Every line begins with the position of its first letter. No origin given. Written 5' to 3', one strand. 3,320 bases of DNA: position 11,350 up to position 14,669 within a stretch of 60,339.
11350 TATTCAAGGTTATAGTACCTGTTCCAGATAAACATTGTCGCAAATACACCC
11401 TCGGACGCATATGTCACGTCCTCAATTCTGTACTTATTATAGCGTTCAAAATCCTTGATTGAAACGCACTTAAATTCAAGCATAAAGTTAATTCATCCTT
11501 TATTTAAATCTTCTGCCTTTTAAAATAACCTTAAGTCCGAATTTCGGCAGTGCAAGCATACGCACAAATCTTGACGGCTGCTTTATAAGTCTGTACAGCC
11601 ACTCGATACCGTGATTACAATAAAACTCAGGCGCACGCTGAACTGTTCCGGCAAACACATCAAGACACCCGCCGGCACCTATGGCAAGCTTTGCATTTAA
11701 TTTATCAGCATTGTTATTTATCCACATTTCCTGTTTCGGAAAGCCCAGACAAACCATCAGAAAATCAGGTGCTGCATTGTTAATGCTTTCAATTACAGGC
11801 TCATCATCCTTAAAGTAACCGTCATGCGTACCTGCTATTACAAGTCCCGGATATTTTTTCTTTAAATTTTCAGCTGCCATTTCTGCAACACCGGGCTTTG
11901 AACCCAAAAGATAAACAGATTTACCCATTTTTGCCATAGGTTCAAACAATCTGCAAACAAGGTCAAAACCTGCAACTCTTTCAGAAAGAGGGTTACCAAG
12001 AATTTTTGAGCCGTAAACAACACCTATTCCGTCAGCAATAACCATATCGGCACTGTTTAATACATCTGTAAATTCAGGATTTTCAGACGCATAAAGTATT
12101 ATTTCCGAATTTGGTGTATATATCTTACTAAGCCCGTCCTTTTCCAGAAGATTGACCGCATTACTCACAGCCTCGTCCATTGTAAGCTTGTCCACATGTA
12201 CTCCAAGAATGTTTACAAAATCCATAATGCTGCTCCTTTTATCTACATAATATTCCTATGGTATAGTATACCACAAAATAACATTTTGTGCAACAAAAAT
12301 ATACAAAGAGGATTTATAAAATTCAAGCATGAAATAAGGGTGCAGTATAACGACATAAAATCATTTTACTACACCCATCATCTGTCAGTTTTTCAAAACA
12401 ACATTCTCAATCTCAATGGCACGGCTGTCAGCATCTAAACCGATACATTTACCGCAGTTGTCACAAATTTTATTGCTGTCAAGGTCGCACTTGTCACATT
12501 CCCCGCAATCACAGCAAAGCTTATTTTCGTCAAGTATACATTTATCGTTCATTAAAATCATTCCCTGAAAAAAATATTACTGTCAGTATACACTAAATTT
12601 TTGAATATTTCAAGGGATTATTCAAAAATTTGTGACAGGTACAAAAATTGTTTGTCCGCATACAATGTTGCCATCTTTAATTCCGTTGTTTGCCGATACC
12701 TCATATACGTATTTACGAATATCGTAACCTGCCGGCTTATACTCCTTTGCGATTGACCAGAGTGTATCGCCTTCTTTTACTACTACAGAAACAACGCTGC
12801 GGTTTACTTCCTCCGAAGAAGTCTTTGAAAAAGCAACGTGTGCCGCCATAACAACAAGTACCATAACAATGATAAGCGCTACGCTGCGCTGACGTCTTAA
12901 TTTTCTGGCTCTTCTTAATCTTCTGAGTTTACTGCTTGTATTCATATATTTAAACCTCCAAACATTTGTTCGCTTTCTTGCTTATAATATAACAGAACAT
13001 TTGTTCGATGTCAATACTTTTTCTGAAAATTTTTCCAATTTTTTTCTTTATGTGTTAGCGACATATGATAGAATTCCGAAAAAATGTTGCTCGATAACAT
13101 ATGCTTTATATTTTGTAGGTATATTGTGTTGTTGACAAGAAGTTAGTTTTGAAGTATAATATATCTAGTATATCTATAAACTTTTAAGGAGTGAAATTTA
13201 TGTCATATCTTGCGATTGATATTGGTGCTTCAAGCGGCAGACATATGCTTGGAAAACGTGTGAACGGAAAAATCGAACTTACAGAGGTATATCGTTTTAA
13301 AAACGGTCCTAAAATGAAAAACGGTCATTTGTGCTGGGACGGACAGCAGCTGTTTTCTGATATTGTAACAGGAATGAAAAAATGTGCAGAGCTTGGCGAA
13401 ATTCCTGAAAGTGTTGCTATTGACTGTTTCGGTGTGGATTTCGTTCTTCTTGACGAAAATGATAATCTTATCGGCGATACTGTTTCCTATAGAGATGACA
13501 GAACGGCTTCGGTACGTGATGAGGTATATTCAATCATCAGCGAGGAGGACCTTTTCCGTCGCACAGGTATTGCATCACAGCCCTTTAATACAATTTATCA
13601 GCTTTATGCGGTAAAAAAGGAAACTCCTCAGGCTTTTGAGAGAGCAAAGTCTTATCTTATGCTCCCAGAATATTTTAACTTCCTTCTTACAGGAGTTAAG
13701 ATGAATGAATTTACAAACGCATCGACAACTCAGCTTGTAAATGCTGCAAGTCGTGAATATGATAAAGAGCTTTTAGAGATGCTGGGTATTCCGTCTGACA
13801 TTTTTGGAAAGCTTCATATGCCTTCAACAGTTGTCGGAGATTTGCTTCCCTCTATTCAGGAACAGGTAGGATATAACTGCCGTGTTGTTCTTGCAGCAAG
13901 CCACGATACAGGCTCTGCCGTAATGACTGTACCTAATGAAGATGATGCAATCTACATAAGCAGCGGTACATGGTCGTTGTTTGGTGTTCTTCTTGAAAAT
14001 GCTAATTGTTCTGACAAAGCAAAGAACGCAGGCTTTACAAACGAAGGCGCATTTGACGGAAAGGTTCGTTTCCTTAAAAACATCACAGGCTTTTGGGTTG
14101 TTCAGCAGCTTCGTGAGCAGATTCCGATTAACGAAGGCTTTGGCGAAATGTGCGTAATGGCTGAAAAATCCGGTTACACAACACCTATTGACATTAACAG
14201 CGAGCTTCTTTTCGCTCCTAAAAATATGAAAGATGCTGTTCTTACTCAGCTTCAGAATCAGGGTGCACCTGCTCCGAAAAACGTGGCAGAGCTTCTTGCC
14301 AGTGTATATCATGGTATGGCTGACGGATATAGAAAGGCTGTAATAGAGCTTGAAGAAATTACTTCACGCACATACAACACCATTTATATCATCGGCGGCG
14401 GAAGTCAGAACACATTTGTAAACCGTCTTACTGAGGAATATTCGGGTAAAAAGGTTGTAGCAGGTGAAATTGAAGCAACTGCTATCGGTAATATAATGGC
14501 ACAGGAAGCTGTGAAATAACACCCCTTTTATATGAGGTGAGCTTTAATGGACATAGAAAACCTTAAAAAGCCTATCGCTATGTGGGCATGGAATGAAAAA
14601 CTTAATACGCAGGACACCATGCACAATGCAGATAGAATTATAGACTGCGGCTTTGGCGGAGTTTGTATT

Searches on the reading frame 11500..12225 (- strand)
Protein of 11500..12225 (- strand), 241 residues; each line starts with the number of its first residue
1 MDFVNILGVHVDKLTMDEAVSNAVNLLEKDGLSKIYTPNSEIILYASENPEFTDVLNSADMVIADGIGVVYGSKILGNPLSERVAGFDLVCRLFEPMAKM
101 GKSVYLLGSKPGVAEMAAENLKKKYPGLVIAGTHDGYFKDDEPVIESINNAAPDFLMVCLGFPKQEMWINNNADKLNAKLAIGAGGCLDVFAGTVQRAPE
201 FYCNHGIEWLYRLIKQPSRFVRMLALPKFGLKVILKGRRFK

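Call 70: search_protein_families(library=pfam, proteins=[window:11500-12225:-], max_evalue=0.00001)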
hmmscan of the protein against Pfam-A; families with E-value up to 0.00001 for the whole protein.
window:11500-12225:- (241 aa): 1 family
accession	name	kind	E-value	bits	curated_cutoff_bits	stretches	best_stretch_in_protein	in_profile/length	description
PF03808.19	Glyco_tran_WecG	-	1.6e-63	213.9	27.4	1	59-223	1-167/168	Glycosyl transferase WecG/TagA/CpsF family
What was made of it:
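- On SLH-anchored cell-wall protein: The window does hold a WecG/TagA-type glycosyltransferase at 11500-12225 (call 70).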

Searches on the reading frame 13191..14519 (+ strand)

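Call 71: search_protein_families(library=pfam, proteins=[window:13191-14519:+], max_evalue=0.00001)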
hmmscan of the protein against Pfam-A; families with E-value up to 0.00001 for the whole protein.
window:13191-14519:+ (442 aa): 2 families
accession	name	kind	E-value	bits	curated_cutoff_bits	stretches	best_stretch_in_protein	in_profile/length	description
PF00370.27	FGGY_N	-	3.8e-37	128.6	28.8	1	6-244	2-243/245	FGGY family of carbohydrate kinases, N-terminal domain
PF02782.22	FGGY_C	-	2e-20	73.8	27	1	255-438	2-194/198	FGGY family of carbohydrate kinases, C-terminal domain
